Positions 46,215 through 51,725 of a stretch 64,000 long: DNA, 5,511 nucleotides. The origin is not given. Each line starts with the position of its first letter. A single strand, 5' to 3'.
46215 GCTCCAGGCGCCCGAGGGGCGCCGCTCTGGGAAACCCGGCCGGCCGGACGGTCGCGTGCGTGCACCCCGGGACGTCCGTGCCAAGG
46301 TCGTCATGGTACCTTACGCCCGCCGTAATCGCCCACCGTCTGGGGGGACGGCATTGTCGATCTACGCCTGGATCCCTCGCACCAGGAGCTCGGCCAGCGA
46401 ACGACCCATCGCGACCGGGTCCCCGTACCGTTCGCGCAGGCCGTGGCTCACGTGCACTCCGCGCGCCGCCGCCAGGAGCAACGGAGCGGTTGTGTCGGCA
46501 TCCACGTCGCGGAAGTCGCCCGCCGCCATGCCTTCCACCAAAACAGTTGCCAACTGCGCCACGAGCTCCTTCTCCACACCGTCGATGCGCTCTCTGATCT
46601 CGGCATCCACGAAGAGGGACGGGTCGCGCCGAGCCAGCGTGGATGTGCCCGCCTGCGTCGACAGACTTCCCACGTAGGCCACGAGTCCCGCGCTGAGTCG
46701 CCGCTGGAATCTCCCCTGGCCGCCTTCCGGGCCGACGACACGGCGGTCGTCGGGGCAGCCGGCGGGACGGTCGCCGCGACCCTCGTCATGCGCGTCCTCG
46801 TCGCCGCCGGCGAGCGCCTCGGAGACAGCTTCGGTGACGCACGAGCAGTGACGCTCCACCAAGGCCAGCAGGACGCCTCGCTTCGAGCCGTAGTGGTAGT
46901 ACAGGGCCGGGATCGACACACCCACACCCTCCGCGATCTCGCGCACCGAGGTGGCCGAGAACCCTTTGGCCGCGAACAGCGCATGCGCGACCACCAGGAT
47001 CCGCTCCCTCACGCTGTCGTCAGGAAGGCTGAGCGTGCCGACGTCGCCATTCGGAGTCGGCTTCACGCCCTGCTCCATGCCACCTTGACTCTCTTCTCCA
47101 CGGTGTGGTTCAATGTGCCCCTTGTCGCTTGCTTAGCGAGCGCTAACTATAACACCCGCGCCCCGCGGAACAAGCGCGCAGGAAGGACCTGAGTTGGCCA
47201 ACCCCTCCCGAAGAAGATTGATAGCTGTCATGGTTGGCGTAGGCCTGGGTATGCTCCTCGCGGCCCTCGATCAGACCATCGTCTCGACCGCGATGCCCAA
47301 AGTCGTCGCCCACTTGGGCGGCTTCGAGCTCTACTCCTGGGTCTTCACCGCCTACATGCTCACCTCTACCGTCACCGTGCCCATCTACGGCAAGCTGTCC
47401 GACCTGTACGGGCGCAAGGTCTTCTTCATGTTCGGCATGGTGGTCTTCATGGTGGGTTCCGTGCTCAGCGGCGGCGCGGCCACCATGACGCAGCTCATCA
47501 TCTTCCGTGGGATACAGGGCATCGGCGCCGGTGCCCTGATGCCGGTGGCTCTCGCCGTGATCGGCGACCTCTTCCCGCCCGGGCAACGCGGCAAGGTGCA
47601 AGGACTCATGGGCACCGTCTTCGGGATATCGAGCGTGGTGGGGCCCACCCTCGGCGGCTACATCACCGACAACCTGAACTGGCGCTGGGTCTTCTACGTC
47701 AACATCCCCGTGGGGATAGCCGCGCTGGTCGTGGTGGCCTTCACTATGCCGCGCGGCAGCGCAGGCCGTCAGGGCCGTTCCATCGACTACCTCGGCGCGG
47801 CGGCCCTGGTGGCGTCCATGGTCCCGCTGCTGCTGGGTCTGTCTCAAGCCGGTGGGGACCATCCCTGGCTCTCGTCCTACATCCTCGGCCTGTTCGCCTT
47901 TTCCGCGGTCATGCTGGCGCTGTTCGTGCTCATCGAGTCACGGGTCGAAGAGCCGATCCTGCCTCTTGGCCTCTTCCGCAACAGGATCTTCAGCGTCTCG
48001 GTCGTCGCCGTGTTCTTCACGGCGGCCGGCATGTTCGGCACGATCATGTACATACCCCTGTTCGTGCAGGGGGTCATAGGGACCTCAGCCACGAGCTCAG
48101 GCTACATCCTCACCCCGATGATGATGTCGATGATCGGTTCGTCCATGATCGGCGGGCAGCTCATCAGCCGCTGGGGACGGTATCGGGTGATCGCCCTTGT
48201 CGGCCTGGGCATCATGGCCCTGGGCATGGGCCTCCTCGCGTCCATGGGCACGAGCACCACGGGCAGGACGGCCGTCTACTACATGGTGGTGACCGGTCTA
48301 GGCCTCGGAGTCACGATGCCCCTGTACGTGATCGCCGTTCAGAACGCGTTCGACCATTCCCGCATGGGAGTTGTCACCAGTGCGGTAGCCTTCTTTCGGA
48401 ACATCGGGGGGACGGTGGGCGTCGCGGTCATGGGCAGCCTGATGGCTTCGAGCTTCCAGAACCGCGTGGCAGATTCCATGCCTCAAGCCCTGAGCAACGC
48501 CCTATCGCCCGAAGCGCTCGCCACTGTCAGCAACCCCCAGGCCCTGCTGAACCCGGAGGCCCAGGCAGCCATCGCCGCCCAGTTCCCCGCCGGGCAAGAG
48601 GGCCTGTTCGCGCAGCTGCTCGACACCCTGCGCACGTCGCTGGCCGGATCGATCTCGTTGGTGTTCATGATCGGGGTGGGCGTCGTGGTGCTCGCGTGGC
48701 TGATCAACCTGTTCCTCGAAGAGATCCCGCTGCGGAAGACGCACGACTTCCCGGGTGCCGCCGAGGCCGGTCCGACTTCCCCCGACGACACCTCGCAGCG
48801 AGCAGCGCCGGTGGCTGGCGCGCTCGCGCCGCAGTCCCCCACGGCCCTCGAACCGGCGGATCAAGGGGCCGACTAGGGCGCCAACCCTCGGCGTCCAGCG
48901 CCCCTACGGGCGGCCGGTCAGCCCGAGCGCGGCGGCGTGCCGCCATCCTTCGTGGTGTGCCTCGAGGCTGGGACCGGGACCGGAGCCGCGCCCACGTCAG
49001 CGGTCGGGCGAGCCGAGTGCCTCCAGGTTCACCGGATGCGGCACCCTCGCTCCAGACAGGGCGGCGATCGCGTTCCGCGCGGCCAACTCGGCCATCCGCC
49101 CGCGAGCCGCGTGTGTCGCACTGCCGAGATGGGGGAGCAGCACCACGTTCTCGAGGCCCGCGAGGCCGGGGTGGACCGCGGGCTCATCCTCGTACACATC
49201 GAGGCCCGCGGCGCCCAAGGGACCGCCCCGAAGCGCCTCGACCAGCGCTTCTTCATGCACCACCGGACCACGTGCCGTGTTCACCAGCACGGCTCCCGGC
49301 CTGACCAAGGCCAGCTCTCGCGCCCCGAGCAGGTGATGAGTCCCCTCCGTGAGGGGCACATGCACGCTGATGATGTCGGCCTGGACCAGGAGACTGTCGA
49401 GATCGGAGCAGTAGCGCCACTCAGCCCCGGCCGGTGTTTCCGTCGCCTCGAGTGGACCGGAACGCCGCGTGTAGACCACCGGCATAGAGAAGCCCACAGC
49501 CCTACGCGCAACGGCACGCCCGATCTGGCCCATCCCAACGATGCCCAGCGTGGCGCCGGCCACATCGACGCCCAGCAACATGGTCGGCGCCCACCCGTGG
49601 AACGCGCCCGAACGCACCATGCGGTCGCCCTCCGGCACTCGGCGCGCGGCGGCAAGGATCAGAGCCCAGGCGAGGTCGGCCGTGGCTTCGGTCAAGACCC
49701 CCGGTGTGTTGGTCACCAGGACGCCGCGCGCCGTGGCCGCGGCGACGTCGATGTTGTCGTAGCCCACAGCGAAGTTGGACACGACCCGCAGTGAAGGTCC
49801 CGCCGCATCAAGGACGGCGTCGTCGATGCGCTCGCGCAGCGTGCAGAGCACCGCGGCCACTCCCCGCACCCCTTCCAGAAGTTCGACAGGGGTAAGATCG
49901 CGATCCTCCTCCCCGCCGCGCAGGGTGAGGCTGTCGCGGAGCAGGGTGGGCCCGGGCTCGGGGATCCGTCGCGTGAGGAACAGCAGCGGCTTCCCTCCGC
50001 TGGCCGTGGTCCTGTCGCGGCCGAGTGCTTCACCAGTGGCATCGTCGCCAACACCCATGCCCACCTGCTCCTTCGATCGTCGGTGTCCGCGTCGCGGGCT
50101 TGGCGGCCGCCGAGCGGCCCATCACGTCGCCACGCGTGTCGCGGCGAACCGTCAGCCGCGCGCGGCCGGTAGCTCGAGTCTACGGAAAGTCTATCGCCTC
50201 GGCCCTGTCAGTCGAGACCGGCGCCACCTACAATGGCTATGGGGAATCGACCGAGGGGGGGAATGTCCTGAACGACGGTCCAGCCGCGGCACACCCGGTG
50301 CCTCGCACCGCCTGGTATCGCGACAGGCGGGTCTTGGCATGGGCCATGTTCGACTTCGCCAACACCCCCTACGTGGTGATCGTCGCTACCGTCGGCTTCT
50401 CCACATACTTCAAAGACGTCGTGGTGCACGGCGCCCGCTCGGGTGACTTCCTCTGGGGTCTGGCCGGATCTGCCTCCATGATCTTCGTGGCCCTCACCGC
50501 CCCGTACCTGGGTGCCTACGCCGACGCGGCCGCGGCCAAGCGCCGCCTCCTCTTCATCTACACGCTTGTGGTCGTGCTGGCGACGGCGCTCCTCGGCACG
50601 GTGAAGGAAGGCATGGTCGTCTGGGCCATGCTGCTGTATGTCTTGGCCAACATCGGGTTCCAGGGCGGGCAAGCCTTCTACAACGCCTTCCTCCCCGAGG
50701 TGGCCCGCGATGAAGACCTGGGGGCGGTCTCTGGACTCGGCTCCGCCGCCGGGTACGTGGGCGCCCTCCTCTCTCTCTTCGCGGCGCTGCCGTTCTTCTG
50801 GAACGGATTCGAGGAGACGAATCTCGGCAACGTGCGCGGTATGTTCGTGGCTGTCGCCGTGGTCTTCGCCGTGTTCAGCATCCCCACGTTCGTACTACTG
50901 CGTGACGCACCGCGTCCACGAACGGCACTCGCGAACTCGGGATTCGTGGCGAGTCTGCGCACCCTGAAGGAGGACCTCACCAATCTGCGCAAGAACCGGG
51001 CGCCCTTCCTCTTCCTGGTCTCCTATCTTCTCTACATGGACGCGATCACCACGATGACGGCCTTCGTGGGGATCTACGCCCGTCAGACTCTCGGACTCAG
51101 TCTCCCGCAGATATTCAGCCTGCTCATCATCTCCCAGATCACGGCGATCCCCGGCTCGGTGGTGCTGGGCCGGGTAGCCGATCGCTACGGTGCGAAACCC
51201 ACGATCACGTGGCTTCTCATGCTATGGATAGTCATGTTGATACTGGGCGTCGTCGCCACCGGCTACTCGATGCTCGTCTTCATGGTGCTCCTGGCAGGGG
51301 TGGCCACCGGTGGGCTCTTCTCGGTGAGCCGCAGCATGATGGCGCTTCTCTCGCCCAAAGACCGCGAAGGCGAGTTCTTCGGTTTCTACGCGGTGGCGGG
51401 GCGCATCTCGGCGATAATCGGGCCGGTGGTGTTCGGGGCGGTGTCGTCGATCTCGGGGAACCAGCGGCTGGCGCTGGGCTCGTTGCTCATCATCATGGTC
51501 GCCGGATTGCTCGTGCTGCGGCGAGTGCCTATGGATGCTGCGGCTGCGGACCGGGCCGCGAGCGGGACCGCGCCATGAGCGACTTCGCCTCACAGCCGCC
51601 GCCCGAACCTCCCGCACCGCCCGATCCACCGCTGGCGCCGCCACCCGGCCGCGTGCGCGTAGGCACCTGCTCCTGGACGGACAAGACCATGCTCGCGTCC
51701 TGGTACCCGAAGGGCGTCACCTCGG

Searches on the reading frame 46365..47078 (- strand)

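Call 9: search_protein_families(library=pfam, proteins=[window:46365-47078:-], max_evalue=0.01)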
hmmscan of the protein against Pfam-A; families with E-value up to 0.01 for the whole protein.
window:46365-47078:- (238 aa): 5 families
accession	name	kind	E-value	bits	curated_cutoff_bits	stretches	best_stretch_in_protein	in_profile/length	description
PF00440.29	TetR_N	-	2.9e-16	59.4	24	1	27-73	1-47/47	Bacterial regulatory proteins, tetR family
PF17932.6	TetR_C_24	-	9.6e-06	26.3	26.4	1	127-208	7-87/114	Tetracyclin repressor-like, C-terminal domain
PF17935.6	TetR_C_27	-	7.7e-05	23.2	26.1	1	168-209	44-85/106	Tetracyclin repressor-like, C-terminal domain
PF16925.10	TetR_C_13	-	0.00063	20.6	27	1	160-214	40-95/109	Tetracyclin repressor-like, C-terminal domain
PF13977.11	TetR_C_6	-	0.0051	17.4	27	1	157-219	35-97/115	BetI-type transcriptional repressor, C-terminal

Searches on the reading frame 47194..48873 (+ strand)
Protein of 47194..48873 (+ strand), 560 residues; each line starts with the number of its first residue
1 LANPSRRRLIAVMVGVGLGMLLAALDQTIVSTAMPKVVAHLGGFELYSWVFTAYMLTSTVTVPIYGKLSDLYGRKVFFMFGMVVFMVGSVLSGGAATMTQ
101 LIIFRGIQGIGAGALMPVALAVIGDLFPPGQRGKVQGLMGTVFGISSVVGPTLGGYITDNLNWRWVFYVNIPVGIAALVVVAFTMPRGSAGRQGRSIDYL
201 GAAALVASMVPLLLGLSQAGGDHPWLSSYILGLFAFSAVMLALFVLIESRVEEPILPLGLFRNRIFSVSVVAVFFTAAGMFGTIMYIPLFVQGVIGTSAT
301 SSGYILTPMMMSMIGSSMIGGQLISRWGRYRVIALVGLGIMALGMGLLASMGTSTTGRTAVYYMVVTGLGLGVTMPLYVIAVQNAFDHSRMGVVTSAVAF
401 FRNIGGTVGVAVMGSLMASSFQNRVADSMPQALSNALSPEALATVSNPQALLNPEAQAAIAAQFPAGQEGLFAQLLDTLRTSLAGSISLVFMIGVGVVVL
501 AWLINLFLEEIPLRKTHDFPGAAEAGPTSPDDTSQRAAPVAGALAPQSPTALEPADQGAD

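Call 9: search_protein_families(library=pfam, proteins=[window:47194-48873:+], max_evalue=0.01)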
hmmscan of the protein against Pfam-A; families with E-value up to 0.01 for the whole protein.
window:47194-48873:+ (560 aa): 4 families
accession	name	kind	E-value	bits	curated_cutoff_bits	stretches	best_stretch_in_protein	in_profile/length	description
PF07690.21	MFS_1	-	7.4e-58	196.5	33.4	1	17-409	2-346/347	Major Facilitator Superfamily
PF06609.19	TRI12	-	6.1e-18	65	23.2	1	8-440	41-488/599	Fungal trichothecene efflux pump (TRI12)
PF00083.30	Sugar_tr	-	3.9e-13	49.5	22.3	1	46-183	47-190/452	Sugar (and other) transporter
PF13347.12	MFS_2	-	2.3e-05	23.6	27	1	260-419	220-383/427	MFS/sugar transport protein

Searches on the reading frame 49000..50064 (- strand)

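Call 9: search_protein_families(library=pfam, proteins=[window:49000-50064:-], max_evalue=0.01)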
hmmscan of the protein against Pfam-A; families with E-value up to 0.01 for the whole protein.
window:49000-50064:- (355 aa): 2 families
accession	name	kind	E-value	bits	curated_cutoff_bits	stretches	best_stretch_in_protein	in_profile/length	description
PF02826.25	2-Hacid_dh_C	-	3.3e-54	183.4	25.1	1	134-314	2-178/178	D-isomer specific 2-hydroxyacid dehydrogenase, NAD binding domain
PF00389.36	2-Hacid_dh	-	1.8e-30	105.8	24.6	1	56-346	27-134/134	D-isomer specific 2-hydroxyacid dehydrogenase, catalytic domain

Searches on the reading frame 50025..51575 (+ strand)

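Call 9: search_protein_families(library=pfam, proteins=[window:50025-51575:+], max_evalue=0.01)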
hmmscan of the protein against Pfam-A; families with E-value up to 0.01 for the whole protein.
window:50025-51575:+ (517 aa): 6 families
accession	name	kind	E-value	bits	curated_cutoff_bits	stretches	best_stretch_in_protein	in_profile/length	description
PF11700.14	ATG22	-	3.9e-53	181.3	24.1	1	149-508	78-479/482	Vacuole effluxer Atg22 like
PF07690.21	MFS_1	-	9.4e-33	114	33.4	3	330-503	2-176/347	Major Facilitator Superfamily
PF13347.12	MFS_2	-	1.6e-09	37.3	27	1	138-478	29-385/427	MFS/sugar transport protein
PF01306.25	LacY_symp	-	9.5e-06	25.1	24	1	322-511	4-199/413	LacY proton/sugar symporter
PF12832.13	MFS_1_like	-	0.00013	21.5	25.2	1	151-458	43-345/373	MFS_1 like family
PF06609.19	TRI12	-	0.0022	16.9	23.2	1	378-492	95-206/599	Fungal trichothecene efflux pump (TRI12)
